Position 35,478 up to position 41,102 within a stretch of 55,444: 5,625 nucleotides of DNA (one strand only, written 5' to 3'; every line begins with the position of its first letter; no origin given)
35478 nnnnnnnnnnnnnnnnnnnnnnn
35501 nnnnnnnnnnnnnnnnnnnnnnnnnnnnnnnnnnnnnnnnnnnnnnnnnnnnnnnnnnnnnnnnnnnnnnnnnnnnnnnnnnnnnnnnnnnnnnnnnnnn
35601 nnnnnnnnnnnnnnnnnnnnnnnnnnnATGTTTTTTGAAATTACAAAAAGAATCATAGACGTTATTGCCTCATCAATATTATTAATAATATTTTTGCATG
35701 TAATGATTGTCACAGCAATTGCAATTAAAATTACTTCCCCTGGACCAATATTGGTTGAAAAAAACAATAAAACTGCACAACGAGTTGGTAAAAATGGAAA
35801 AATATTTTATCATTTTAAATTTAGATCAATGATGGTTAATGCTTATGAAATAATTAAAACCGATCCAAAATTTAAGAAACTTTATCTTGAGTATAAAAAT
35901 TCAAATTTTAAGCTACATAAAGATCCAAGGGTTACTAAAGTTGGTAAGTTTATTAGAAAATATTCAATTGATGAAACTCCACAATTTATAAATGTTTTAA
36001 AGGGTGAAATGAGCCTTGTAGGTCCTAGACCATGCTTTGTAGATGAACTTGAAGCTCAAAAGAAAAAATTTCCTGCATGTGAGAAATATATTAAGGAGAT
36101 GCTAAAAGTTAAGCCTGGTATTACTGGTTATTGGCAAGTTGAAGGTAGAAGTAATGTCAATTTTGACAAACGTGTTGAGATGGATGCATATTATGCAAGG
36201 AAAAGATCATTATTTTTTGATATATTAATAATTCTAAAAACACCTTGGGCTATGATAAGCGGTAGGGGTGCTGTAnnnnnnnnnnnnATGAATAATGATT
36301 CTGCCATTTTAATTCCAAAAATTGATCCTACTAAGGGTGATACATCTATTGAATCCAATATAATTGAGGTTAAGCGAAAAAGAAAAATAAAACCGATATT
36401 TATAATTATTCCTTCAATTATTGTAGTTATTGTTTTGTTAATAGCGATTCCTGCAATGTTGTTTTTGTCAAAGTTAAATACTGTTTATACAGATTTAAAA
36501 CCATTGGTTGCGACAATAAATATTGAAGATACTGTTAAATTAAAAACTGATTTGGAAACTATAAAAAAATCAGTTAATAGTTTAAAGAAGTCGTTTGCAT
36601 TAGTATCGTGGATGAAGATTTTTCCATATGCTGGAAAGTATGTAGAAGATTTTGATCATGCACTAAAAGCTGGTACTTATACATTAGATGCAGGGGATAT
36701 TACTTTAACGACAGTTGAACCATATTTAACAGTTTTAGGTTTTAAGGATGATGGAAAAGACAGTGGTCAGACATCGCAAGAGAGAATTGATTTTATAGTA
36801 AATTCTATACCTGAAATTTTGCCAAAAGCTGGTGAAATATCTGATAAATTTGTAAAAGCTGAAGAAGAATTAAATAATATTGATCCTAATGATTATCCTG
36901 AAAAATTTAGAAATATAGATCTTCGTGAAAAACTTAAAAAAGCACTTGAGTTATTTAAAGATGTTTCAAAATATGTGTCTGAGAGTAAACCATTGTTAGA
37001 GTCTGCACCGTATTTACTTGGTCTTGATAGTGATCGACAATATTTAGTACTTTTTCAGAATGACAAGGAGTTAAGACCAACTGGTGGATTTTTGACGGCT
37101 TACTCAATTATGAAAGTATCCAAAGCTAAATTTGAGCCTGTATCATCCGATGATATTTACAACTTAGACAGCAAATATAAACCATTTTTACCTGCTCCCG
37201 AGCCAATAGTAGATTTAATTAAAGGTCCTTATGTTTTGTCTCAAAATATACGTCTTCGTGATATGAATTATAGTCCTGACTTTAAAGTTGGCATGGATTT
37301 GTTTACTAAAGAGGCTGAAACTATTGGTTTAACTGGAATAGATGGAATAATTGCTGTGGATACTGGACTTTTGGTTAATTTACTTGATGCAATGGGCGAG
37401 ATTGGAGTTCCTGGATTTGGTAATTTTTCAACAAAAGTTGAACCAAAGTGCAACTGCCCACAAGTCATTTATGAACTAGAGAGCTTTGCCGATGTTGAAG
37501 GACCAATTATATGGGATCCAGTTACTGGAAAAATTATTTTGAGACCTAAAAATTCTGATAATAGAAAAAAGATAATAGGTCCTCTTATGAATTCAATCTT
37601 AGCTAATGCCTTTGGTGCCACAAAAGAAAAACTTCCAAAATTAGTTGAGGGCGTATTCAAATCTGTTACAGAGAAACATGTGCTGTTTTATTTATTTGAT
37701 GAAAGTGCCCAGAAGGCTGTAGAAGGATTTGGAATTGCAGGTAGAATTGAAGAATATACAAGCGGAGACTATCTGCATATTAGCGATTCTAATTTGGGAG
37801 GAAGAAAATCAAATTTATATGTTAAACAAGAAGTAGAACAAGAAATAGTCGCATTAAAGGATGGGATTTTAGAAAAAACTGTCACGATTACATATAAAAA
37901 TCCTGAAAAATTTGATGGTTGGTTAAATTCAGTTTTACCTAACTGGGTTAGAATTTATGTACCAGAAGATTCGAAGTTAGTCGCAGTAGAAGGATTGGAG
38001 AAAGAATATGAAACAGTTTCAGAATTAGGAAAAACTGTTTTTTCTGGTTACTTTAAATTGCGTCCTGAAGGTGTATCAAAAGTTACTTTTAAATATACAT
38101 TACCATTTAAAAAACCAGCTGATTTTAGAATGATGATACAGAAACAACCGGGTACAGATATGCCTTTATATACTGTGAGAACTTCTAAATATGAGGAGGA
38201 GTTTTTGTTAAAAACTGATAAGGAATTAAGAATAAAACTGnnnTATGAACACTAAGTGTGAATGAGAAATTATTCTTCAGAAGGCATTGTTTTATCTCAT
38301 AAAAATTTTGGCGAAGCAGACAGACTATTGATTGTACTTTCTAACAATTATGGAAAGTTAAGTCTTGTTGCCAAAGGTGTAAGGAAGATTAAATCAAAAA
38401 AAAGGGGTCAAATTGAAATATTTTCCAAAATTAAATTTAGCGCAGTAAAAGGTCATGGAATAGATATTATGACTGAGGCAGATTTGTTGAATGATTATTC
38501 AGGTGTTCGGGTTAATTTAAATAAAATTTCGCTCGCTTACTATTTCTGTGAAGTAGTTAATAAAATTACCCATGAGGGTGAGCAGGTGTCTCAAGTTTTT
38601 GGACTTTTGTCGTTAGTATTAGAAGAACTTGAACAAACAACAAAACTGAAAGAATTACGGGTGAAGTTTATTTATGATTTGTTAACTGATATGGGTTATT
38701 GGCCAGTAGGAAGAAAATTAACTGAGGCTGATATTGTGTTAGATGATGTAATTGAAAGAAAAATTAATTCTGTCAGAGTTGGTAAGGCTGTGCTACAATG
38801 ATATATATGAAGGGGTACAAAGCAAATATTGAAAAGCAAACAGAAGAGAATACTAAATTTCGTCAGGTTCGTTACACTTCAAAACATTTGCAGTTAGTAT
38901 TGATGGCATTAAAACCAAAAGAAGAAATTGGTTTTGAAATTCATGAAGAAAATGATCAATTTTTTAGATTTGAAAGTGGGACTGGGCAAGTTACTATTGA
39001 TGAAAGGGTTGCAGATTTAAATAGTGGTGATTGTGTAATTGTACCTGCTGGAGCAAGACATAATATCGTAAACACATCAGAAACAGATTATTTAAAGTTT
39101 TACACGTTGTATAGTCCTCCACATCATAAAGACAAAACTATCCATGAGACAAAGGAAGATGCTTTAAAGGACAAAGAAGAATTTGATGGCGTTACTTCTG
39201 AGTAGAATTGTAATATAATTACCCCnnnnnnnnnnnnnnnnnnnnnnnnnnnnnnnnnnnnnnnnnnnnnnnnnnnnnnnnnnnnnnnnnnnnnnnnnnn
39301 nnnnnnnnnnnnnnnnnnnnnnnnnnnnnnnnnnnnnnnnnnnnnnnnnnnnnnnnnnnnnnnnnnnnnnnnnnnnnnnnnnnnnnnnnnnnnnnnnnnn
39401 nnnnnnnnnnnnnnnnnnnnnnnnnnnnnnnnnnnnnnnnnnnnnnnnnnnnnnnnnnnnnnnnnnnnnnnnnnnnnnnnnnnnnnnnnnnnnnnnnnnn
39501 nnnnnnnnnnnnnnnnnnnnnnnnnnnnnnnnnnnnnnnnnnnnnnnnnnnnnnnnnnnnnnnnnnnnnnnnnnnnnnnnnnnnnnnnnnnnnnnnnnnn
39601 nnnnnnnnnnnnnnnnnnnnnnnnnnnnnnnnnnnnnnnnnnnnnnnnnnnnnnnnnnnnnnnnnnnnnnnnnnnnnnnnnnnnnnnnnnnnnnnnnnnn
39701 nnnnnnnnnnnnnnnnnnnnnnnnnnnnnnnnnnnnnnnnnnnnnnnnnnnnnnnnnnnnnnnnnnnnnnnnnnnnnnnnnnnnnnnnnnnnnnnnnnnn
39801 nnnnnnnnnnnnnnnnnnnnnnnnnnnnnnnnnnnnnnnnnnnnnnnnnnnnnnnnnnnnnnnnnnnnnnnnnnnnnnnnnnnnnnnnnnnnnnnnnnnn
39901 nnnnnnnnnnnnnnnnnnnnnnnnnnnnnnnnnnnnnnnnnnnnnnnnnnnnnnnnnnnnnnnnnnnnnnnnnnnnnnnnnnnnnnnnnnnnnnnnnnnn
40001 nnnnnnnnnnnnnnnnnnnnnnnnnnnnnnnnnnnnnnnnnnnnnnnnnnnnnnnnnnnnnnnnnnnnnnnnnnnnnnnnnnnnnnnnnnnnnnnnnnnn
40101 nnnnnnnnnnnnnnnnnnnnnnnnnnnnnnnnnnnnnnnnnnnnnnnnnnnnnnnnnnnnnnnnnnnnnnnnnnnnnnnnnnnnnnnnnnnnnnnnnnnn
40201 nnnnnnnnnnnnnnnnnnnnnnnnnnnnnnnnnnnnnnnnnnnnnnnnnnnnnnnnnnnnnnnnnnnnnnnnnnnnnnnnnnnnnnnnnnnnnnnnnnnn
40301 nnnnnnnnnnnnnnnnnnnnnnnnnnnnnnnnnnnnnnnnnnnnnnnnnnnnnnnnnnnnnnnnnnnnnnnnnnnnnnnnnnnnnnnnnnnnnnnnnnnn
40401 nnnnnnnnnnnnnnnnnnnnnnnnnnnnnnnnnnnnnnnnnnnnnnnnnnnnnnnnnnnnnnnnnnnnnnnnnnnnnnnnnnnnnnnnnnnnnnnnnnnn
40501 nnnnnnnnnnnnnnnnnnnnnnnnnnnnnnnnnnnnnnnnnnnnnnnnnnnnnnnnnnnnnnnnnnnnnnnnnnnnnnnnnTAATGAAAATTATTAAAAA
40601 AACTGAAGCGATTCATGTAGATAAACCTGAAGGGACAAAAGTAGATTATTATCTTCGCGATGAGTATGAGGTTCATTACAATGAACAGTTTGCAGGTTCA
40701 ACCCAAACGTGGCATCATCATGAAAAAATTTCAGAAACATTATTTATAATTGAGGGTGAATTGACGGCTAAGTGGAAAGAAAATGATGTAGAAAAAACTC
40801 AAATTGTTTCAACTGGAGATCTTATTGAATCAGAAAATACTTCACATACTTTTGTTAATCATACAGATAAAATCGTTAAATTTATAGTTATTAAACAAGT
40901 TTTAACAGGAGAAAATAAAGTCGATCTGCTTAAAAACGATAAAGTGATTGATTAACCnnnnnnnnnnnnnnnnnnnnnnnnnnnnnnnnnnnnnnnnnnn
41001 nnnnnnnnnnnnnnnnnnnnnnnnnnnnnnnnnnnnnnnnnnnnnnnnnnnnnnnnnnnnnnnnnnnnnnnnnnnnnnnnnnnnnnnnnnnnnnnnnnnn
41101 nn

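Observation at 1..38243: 38-kb co-directional glycan-assembly super-locus with about nine GT-C-type membrane glycosyltransferase paralogs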

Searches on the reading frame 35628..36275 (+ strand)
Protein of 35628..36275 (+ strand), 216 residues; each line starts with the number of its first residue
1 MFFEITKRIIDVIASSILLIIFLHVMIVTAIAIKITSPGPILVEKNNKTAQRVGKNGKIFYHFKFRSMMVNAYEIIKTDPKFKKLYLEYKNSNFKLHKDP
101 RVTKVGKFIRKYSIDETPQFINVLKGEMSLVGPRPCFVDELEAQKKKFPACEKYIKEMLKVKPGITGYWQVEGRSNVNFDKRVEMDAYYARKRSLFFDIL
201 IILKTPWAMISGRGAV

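Call 6: search_protein_families(library=pfam, proteins=[window:35628-36275:+], max_evalue=0.01)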
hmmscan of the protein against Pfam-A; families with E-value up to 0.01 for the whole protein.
window:35628-36275:+ (216 aa): 1 family
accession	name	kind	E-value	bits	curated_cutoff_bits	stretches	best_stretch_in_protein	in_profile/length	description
PF02397.22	Bac_transf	-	9.8e-61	204.8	27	1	7-210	1-178/179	Bacterial sugar transferase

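Call 49: search_protein_families(library=ncbifam, proteins=[window:35628-36275:+], max_evalue=0.00001)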
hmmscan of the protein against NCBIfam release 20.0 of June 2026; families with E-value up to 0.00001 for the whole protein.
window:35628-36275:+ (216 aa): 10 families
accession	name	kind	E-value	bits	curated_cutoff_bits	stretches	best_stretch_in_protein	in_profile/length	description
TIGR03025.1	EPS_sugtrans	subfamily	4.1e-76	257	295.55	1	5-215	256-444/445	exopolysaccharide biosynthesis polyprenyl glycosylphosphotransferase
TIGR03022.1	WbaP_sugtrans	subfamily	7.6e-69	233.1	403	1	5-215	257-455/456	undecaprenyl-phosphate galactose phosphotransferase WbaP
TIGR03023.1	WcaJ_sugtrans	equivalog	4.9e-62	210.7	410.75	1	5-215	261-452/453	undecaprenyl-phosphate glucose phosphotransferase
NF052601.1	undeca_RfbP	equivalog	4.8e-61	206.1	330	1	4-210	42-236/244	undecaprenyl-phosphate galactose phosphotransferase family protein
NF041877.1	EPS_EpsZ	equivalog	3.2e-54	184.3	800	1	6-215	265-458/459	exopolysaccharide biosynthesis polyisoprenyl-phosphate hexose-1-phosphate transferase EpsZ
NF011751.0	PRK15204.1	equivalog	3.4e-47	161.1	907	1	6-212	279-472/476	undecaprenyl-phosphate galactose phosphotransferase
TIGR03013.1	EpsB_2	subfamily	3.8e-47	161.4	393.35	1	4-215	252-442/443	TIGR03013 family XrtA/PEP-CTERM system glycosyltransferase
NF007518.0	PRK10124.1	equivalog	1.6e-38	132.6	684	1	5-205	272-453/464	undecaprenyl-phosphate glucose phosphotransferase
NF050817.1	PolSacchBiosHfsE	equivalog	2.2e-33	115.7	750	1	5-213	270-463/467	polysaccharide biosynthesis protein HfsE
NF045514.1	glycotran_HepC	equivalog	1e-25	90.3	140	1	3-138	113-214/220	heterocyst development glycosyltransferase HepC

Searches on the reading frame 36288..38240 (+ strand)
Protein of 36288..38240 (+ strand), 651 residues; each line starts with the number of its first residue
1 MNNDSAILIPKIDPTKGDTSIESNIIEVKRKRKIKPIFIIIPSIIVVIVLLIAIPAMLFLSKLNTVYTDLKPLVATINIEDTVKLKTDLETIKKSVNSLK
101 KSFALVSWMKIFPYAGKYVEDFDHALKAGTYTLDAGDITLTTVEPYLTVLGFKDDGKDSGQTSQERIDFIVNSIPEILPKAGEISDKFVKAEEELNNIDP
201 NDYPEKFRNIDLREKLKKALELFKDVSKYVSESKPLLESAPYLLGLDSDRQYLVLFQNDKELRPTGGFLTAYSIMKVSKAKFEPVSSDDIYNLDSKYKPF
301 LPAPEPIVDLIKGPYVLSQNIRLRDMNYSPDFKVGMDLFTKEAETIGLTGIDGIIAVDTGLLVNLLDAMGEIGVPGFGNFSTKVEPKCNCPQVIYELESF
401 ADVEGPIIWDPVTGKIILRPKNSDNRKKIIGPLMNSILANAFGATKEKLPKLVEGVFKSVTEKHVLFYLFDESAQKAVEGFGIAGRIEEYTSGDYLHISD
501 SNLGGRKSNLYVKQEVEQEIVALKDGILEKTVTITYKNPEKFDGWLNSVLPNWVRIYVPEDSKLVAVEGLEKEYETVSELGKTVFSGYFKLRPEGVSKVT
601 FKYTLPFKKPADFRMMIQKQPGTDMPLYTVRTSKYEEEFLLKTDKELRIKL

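Call 6: search_protein_families(library=pfam, proteins=[window:36288-38240:+], max_evalue=0.01)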
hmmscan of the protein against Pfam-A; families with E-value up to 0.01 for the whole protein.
window:36288-38240:+ (651 aa): 1 family
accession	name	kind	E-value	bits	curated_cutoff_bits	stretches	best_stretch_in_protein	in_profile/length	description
PF13196.11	DUF4012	-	1.3e-17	65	28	1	248-376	2-126/144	Protein of unknown function (DUF4012)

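Call 50: search_protein_families(library=ncbifam, proteins=[window:36288-38240:+], max_evalue=0.00001)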
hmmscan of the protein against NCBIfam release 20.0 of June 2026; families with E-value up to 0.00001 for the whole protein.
window:36288-38240:+ (651 aa): 0 families

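Call 54: find_related_loci(query=window:36288-38240:+, collection=metagenome_contigs, flank=10000)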
Query window:36288-38240:+ (651 aa) in metagenome_contigs; peptide patterns used: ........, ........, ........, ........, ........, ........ (x = any residue, [..] = any of these).
568 stretches matched a pattern; 437 encode a relative of the query (tblastn E <= 1e-3); the best 80 are kept; 80 distinct loci.
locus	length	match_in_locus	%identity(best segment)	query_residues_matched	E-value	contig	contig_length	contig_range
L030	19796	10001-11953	75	1-651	0e+0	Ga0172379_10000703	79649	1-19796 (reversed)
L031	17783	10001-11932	74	6-651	0e+0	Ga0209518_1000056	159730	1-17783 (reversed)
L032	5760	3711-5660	72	6-651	0e+0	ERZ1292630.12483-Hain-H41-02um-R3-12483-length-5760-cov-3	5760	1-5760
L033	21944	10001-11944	71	1-651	0e+0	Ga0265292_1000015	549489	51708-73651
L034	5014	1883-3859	72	1-651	0e+0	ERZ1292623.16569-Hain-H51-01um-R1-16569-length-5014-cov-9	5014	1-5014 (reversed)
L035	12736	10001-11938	71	1-651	0e+0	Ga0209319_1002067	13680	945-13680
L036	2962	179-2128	72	1-651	0e+0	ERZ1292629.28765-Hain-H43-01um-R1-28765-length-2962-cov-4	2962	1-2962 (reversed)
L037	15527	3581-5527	72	1-651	0e+0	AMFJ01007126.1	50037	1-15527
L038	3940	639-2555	69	1-651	0e+0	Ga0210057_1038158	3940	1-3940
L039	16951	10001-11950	72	6-651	0e+0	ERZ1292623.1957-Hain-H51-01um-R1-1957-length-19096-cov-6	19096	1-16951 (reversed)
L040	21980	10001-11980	66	1-651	0e+0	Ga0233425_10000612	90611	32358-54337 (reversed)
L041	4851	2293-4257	64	1-651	0e+0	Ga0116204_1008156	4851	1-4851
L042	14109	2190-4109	62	1-649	0e+0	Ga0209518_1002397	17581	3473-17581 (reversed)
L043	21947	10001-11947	75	1-651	0e+0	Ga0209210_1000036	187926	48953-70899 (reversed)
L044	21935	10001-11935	78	1-651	0e+0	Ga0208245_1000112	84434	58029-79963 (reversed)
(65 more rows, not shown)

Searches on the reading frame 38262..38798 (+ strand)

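Call 6: search_protein_families(library=pfam, proteins=[window:38262-38798:+], max_evalue=0.01)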
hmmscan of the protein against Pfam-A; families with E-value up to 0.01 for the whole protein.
window:38262-38798:+ (179 aa): 2 families
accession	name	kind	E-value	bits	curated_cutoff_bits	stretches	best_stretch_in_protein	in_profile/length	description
PF11967.14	RecO_N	-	5.3e-19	68.5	27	1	1-77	1-78/80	Recombination protein O N terminal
PF02565.21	RecO_C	-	2.3e-09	37.6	22.1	1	85-148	3-66/157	Recombination protein O C terminal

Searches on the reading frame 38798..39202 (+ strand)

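Call 6: search_protein_families(library=pfam, proteins=[window:38798-39202:+], max_evalue=0.01)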
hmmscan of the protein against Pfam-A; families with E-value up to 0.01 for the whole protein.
window:38798-39202:+ (135 aa): 5 families
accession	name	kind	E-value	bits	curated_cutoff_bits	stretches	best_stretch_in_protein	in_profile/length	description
PF07883.17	Cupin_2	-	6e-15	55.2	27.2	1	35-102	2-67/70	Cupin domain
PF01050.24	MannoseP_isomer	-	0.00015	22.4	23.6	1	27-94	24-91/116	Mannose-6-phosphate isomerase C-terminal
PF02311.25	AraC_binding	-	0.00021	21.5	21.1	1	59-106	30-76/135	AraC-like ligand binding domain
PF05899.18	Cupin_3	-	0.0042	17.2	23.5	1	48-100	21-72/74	EutQ-like cupin domain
PF00190.28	Cupin_1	-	0.007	16.4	22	1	70-116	79-125/151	Cupin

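Call 50: search_protein_families(library=ncbifam, proteins=[window:38798-39202:+], max_evalue=0.00001)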
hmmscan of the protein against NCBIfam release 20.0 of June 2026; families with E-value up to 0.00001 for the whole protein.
window:38798-39202:+ (135 aa): 0 families

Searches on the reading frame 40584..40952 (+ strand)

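Call 56: search_protein_families(library=pfam, proteins=[window:40584-40952:+], max_evalue=0.001)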
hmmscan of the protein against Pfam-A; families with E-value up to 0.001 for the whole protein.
window:40584-40952:+ (123 aa): 1 family
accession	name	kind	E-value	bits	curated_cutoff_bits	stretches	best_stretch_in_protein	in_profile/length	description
PF07883.17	Cupin_2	-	7.3e-09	35.7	27.2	1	38-103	8-69/70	Cupin domain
